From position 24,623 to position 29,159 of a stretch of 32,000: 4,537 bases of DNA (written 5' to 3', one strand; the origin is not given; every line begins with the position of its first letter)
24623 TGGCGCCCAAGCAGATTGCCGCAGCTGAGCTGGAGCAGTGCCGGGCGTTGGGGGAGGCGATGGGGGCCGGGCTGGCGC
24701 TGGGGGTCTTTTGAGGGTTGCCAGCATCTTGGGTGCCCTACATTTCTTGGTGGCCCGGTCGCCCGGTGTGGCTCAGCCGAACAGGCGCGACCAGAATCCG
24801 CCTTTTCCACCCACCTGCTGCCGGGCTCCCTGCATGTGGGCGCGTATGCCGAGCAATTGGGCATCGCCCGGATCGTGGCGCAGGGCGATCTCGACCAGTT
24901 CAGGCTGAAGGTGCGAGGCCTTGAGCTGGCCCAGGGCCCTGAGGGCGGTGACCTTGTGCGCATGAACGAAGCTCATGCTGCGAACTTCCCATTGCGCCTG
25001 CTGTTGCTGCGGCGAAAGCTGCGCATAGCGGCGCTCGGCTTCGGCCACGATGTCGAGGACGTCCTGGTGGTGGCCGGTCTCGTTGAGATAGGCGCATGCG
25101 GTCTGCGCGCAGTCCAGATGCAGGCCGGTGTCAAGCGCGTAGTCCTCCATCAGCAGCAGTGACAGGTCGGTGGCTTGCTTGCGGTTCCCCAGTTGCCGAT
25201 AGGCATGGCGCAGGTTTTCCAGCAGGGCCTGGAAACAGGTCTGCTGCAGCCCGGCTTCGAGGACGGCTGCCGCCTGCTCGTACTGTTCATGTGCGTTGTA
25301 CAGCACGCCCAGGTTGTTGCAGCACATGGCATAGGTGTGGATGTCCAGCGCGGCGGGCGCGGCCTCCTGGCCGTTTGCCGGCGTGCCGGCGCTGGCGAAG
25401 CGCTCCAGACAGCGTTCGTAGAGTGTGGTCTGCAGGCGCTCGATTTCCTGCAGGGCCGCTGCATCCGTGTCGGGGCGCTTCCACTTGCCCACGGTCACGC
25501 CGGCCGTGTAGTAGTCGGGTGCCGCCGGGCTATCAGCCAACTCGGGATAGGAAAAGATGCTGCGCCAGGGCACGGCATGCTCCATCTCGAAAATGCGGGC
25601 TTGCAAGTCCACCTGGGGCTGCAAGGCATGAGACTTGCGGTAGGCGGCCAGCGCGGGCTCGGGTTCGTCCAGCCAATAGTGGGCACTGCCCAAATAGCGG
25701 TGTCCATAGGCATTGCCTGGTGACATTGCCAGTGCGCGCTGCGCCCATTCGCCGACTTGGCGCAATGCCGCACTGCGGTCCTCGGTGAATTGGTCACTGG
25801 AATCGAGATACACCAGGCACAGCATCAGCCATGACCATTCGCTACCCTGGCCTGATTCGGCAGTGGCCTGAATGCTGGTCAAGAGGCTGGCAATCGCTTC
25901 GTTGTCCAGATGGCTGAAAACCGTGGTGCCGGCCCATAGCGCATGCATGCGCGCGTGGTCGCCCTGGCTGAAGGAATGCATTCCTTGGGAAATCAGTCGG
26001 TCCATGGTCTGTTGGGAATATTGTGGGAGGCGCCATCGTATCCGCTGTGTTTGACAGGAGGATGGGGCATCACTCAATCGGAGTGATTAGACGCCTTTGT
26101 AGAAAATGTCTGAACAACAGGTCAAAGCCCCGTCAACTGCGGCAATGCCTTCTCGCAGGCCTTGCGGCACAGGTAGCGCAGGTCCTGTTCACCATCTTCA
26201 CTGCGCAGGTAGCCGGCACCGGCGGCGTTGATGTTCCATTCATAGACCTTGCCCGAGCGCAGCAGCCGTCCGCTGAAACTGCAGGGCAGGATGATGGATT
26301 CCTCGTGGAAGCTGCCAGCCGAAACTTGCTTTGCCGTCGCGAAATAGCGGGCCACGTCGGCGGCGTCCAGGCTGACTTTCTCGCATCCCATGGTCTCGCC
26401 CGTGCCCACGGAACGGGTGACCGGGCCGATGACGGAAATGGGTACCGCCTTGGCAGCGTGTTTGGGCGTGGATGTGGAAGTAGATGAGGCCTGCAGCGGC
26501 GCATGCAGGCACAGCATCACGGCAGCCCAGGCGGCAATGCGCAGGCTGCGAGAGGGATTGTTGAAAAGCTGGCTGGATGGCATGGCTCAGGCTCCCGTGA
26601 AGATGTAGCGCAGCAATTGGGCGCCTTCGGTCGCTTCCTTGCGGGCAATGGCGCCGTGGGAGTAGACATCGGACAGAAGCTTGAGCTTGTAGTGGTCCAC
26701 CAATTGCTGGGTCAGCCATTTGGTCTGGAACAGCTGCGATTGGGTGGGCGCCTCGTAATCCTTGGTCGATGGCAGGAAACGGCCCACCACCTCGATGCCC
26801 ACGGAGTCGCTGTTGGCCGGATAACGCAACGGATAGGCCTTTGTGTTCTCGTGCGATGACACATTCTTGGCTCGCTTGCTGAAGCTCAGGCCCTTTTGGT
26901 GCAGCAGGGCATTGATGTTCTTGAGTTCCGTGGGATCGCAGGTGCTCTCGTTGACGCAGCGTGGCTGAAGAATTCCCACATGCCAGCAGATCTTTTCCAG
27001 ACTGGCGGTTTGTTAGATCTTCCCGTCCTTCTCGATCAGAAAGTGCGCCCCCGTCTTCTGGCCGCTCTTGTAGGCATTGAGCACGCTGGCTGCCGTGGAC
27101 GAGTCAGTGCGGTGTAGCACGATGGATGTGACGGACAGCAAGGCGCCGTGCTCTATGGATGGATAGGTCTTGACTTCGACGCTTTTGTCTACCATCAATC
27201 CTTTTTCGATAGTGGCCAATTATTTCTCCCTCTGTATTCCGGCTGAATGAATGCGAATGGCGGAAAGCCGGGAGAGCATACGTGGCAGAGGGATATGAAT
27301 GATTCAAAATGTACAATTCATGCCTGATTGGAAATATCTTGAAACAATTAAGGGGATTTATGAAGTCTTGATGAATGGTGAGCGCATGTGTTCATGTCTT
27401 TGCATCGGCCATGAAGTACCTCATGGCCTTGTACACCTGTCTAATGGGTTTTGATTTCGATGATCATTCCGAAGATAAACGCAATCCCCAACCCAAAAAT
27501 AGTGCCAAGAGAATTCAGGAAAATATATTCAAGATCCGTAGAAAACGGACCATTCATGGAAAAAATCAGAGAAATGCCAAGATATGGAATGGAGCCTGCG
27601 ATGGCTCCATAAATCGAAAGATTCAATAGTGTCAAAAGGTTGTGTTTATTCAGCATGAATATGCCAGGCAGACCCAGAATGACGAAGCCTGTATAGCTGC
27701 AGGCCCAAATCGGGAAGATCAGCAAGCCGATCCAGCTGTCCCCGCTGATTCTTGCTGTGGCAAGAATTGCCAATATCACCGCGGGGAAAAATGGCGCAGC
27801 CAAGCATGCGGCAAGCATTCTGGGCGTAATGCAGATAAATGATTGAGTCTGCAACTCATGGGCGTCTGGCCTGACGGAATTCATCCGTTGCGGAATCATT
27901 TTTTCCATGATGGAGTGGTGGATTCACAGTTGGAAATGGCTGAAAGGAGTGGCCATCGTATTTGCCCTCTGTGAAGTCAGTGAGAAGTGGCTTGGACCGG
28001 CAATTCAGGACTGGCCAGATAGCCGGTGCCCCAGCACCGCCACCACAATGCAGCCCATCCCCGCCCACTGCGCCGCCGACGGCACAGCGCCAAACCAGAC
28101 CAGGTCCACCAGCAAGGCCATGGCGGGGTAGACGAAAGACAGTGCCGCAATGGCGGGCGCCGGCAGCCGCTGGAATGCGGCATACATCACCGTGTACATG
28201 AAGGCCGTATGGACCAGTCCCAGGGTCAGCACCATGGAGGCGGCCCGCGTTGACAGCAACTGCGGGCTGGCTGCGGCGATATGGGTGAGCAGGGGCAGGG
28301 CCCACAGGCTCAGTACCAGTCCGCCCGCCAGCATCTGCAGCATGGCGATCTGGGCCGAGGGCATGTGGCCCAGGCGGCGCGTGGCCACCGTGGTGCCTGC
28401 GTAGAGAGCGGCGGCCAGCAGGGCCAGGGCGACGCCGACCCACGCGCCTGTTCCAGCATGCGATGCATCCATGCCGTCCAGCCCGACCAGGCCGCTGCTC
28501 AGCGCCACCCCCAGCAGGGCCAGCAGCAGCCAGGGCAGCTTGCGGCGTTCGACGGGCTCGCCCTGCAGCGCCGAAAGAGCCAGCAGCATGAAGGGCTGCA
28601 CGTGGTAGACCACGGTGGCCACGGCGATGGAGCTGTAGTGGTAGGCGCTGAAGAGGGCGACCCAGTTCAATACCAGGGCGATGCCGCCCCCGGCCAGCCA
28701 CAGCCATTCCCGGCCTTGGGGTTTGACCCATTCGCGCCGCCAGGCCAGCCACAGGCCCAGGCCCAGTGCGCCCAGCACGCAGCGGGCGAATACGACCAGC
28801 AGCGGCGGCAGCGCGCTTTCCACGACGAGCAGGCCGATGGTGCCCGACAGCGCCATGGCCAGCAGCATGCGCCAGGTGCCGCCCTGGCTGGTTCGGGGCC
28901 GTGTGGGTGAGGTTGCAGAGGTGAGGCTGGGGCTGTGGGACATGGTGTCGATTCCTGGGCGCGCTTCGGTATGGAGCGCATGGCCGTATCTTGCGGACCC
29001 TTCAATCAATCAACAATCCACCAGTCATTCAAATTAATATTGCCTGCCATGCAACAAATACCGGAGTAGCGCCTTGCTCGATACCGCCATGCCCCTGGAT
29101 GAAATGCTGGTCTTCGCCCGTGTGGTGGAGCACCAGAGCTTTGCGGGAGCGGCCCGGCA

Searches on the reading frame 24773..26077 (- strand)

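Call 78: search_protein_families(library=pfam, proteins=[window:24773-26077:-], max_evalue=0.01)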
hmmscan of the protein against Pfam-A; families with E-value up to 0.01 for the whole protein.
window:24773-26077:- (434 aa): 3 families
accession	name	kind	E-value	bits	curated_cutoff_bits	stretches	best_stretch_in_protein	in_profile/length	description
PF00515.34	TPR_1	-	2.5e-06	27.5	27.8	0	123-155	1-33/34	Tetratricopeptide repeat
PF07719.23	TPR_2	-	1.7e-05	25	27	1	123-155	1-33/34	Tetratricopeptide repeat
PF13431.12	TPR_17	-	0.0083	16.8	24.4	0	112-131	2-21/34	Tetratricopeptide repeat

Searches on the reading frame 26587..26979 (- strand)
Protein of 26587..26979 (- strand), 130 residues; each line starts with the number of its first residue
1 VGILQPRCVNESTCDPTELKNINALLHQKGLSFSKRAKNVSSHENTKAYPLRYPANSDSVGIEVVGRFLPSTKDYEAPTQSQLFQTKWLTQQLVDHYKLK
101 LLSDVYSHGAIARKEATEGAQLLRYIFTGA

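Call 78: search_protein_families(library=pfam, proteins=[window:26587-26979:-], max_evalue=0.01)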
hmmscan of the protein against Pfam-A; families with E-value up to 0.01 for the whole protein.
window:26587-26979:- (130 aa): 1 family
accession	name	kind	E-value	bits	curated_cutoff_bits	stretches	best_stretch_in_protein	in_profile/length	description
PF01510.30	Amidase_2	-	2.5e-09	38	26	1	46-112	67-123/131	N-acetylmuramoyl-L-alanine amidase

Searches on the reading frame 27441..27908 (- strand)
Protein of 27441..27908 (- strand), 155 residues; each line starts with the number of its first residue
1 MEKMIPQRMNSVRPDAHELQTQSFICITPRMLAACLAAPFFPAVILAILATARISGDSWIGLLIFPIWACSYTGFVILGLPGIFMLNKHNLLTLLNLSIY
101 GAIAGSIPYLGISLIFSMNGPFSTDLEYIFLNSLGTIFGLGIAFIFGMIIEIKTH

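Call 78: search_protein_families(library=pfam, proteins=[window:27441-27908:-], max_evalue=0.01)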
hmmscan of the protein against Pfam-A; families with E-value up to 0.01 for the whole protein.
window:27441-27908:- (155 aa): 0 families

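Call 98: find_encoding_contigs(protein=window:27441-27908:-, flank=5000, max_places=2)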
Protein window:27441-27908:- (155 aa): 7 contigs read that carry it; 2 places shown.
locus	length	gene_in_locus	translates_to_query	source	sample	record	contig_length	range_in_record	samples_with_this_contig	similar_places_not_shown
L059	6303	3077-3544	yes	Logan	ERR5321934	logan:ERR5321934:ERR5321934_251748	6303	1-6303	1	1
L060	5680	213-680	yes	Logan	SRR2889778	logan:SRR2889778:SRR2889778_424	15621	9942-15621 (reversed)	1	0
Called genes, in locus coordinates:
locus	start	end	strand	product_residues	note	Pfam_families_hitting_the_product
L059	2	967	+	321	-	?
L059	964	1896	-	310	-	PF00126:HTH_1, PF03466:LysR_substrate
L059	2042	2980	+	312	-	PF00892:EamA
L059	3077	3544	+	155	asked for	-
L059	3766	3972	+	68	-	-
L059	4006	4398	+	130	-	PF01510:Amidase_2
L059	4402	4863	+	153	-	-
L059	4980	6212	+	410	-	PF07719:TPR_2 (faint)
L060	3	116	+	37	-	?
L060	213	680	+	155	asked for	-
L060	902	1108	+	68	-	-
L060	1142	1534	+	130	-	PF01510:Amidase_2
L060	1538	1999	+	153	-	-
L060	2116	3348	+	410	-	PF07719:TPR_2 (faint)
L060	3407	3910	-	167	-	PF03358:FMN_red, PF00258:Flavodoxin_1 (weak)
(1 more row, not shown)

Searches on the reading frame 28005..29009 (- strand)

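Call 78: search_protein_families(library=pfam, proteins=[window:28005-29009:-], max_evalue=0.01)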
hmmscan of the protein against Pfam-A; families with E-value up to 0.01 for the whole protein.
window:28005-29009:- (334 aa): 1 family
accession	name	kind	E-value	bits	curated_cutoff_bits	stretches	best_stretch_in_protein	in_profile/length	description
PF00892.27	EamA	-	7.5e-28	97.9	28.2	2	191-326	2-131/135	EamA-like transporter family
